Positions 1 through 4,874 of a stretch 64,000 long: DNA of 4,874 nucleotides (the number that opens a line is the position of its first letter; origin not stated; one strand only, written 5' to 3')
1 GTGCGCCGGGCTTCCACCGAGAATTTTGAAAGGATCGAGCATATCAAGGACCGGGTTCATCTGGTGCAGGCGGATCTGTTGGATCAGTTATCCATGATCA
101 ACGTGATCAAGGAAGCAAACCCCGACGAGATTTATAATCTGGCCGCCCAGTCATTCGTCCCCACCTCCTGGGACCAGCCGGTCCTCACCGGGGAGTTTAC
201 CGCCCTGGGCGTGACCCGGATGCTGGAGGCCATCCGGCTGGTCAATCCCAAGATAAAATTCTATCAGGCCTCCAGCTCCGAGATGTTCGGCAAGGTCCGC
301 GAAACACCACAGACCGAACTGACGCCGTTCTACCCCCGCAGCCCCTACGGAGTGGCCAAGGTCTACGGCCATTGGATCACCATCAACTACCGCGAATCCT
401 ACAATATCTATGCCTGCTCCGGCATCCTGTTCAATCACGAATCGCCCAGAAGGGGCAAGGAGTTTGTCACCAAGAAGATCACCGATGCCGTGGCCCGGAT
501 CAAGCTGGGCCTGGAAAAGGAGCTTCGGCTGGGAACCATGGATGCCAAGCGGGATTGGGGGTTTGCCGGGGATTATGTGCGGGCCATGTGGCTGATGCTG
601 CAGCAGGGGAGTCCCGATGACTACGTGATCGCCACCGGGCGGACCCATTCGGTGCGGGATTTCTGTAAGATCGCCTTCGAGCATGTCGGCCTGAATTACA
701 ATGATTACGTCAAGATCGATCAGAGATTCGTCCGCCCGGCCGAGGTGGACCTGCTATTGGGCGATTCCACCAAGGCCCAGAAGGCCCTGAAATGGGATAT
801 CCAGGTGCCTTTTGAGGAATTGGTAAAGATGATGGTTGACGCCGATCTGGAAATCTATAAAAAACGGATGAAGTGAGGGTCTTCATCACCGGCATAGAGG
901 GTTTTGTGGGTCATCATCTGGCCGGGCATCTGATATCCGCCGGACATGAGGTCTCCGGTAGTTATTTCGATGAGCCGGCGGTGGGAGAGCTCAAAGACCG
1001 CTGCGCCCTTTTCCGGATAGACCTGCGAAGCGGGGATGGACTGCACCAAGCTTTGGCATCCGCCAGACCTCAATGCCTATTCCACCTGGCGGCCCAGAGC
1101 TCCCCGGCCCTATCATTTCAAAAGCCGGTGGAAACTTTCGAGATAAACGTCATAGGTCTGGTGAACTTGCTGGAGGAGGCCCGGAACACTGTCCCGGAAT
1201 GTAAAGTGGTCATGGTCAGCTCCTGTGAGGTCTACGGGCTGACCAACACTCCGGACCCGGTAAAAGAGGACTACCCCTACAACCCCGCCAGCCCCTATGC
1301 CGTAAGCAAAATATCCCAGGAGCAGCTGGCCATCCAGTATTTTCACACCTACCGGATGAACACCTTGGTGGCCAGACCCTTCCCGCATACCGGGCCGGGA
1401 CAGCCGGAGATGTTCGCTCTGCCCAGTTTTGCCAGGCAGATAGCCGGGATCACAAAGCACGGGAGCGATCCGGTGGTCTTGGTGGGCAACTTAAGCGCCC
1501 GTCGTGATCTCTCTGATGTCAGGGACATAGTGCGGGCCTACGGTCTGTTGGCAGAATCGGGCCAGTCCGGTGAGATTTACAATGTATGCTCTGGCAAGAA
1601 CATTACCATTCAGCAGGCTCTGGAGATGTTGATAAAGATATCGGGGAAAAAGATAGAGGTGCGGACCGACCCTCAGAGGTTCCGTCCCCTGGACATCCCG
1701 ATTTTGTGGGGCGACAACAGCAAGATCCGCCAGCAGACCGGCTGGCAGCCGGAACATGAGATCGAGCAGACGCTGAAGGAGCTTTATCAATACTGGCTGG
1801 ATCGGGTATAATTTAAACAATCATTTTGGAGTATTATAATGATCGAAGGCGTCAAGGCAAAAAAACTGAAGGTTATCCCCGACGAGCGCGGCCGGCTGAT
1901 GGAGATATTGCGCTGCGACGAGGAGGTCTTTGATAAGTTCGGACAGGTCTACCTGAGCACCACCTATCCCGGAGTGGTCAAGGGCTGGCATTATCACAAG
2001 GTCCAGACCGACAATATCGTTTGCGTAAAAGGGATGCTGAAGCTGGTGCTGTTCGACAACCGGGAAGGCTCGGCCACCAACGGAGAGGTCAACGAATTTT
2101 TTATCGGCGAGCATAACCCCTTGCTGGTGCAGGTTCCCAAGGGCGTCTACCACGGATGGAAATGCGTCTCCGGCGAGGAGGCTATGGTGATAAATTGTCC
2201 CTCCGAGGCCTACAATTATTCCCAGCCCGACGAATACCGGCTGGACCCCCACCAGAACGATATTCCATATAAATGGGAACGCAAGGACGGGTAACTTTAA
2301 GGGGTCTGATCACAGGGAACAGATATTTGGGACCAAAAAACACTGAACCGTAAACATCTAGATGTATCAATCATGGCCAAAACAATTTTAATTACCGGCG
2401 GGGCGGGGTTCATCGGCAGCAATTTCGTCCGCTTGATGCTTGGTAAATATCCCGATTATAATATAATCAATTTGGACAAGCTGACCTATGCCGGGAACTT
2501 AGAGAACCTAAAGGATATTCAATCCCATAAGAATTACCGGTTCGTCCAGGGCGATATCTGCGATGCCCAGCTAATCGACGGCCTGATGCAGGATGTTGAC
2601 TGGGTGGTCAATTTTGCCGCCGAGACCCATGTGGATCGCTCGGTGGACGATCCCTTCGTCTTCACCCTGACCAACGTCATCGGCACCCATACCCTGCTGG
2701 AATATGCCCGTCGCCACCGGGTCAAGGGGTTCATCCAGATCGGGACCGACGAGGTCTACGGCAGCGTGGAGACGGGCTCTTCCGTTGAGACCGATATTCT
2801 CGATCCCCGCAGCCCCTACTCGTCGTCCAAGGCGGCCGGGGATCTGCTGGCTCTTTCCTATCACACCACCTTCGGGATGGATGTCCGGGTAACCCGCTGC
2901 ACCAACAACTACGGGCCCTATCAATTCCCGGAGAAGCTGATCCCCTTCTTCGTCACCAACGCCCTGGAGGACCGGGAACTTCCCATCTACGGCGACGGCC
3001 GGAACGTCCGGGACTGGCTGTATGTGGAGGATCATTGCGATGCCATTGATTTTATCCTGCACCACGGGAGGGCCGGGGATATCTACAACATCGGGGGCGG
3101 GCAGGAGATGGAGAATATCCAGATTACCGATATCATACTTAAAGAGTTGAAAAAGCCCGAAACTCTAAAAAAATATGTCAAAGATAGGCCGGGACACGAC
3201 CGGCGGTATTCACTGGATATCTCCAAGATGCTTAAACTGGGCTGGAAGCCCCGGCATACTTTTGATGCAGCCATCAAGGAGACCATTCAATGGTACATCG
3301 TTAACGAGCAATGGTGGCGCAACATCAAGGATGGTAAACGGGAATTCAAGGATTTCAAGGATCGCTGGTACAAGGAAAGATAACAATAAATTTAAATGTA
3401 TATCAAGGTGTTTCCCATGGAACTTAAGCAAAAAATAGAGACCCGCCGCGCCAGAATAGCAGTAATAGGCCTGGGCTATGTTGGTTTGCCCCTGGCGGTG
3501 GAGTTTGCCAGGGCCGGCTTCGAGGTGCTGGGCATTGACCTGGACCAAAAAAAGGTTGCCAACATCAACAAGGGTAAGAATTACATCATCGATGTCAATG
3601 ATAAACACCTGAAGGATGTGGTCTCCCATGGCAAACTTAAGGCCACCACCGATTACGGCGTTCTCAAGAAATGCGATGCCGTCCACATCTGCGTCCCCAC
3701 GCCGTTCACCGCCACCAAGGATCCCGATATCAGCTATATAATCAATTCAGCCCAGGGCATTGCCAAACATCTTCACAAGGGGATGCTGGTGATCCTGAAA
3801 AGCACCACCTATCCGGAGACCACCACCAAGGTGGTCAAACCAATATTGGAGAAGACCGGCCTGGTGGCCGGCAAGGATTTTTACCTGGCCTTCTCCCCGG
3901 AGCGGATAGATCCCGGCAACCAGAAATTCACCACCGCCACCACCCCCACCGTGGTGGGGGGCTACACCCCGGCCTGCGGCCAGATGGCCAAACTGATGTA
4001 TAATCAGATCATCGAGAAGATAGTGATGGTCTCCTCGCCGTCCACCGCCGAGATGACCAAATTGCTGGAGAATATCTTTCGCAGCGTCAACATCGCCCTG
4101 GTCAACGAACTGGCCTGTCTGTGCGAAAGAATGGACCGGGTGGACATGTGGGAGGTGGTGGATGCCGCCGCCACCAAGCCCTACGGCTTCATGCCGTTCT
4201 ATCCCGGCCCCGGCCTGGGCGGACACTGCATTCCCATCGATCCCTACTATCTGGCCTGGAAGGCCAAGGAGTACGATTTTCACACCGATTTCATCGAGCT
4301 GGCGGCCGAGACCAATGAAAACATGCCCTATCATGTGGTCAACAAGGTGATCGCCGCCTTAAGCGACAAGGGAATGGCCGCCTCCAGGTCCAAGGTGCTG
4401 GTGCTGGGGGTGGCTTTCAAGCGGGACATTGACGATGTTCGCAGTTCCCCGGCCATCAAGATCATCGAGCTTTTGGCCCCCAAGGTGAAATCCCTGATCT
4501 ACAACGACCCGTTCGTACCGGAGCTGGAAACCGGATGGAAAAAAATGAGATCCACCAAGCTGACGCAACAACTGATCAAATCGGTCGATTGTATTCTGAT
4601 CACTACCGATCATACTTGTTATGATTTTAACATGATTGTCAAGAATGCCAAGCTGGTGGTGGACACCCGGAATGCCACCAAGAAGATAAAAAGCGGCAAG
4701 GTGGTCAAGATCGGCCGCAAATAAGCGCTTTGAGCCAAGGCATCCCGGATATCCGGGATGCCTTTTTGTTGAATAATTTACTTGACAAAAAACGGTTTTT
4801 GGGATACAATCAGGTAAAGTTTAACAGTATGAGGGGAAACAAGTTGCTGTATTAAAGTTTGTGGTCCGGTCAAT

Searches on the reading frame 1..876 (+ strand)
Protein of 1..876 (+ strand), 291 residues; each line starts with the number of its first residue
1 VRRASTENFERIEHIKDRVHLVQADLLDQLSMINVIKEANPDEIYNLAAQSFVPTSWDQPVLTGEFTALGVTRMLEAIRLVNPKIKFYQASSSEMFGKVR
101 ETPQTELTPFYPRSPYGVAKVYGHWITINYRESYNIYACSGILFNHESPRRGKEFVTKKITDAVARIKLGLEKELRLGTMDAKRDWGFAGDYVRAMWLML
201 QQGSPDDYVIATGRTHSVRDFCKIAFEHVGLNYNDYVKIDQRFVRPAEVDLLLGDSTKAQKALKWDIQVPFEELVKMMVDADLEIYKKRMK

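Call 57: search_protein_families(library=pfam, proteins=[window:1-876:+], max_evalue=0.00001)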
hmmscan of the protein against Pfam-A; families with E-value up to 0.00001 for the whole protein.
window:1-876:+ (291 aa): 2 families
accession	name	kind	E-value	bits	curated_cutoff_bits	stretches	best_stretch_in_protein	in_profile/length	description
PF16363.11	GDP_Man_Dehyd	-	1.4e-118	396.6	27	1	2-278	29-332/332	GDP-mannose 4,6 dehydratase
PF01370.27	Epimerase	-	1e-58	199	20.9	1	2-211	30-240/240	NAD dependent epimerase/dehydratase family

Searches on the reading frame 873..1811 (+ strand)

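Call 57: search_protein_families(library=pfam, proteins=[window:873-1811:+], max_evalue=0.00001)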
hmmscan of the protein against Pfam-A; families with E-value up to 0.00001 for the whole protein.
window:873-1811:+ (312 aa): 4 families
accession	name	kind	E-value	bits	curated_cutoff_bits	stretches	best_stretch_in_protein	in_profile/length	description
PF16363.11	GDP_Man_Dehyd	-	2.8e-67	228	27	1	4-303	1-331/332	GDP-mannose 4,6 dehydratase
PF01370.27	Epimerase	-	3e-50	171.3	20.9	1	3-239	1-240/240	NAD dependent epimerase/dehydratase family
PF04321.23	RmlD_sub_bind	-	1.9e-09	37.4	27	1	1-155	1-138/287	RmlD substrate binding domain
PF01073.25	3Beta_HSD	-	2.1e-07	30.7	22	1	5-184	2-193/280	3-beta hydroxysteroid dehydrogenase/isomerase family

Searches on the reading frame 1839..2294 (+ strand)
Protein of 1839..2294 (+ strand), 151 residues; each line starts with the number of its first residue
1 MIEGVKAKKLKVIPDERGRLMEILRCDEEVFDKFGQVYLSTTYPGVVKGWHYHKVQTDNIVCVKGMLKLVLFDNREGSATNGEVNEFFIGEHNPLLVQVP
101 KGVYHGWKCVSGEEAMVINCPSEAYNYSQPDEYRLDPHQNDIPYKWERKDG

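Call 57: search_protein_families(library=pfam, proteins=[window:1839-2294:+], max_evalue=0.00001)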
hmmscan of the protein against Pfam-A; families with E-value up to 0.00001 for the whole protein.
window:1839-2294:+ (151 aa): 3 families
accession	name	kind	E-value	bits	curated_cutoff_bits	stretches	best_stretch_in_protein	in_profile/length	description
PF00908.23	dTDP_sugar_isom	-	2.1e-16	60.5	27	1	2-147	4-153/168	dTDP-4-dehydrorhamnose 3,5-epimerase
PF14667.12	Polysacc_synt_C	-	1.3e-13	51.5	28.7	1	15-133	3-111/111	Polysaccharide biosynthesis C-terminal domain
PF05523.17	FdtA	-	5.4e-07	29.9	23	1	4-77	2-75/131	WxcM-like, C-terminal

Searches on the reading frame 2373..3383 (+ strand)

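Call 57: search_protein_families(library=pfam, proteins=[window:2373-3383:+], max_evalue=0.00001)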
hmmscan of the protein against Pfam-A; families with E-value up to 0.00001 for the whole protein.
window:2373-3383:+ (336 aa): 7 families
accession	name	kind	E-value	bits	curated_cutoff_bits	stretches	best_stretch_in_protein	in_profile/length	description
PF16363.11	GDP_Man_Dehyd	-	1.2e-80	272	27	1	6-304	1-332/332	GDP-mannose 4,6 dehydratase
PF01370.27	Epimerase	-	9.2e-66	222.1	20.9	1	5-241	1-240/240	NAD dependent epimerase/dehydratase family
PF01073.25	3Beta_HSD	-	4.2e-17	62.5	22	1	6-223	1-223/280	3-beta hydroxysteroid dehydrogenase/isomerase family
PF02719.21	Polysacc_synt_2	-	3.7e-16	59.6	20.2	1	5-255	1-243/293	Polysaccharide biosynthesis protein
PF04321.23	RmlD_sub_bind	-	3.5e-14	53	27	1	4-306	2-283/287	RmlD substrate binding domain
PF07993.18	NAD_binding_4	-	4.2e-10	39.7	20.1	1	7-177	1-205/258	Male sterility protein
PF13460.12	NAD_binding_10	-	8.4e-07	29.5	27.2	1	9-135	1-108/184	NAD(P)H-binding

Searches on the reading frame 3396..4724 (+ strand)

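Call 57: search_protein_families(library=pfam, proteins=[window:3396-4724:+], max_evalue=0.00001)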
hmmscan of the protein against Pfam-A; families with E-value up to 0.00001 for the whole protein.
window:3396-4724:+ (442 aa): 5 families
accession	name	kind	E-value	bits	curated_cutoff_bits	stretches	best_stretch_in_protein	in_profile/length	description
PF03721.20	UDPG_MGDP_dh_N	-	4.9e-47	160.4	27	1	20-196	2-181/187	UDP-glucose/GDP-mannose dehydrogenase family, NAD binding domain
PF00984.24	UDPG_MGDP_dh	-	1.1e-31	109.3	25.4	1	217-308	2-93/94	UDP-glucose/GDP-mannose dehydrogenase family, central domain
PF03720.21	UDPG_MGDP_dh_C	-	8e-21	74.8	30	1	335-429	1-102/103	UDP-glucose/GDP-mannose dehydrogenase family, UDP binding domain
PF03446.21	NAD_binding_2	-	6.1e-13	49.5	21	1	20-152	1-109/161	NAD binding domain of 6-phosphogluconate dehydrogenase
PF01210.29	NAD_Gly3P_dh_N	-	7.1e-08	33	23.1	1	21-152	2-123/158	NAD-dependent glycerol-3-phosphate dehydrogenase N-terminus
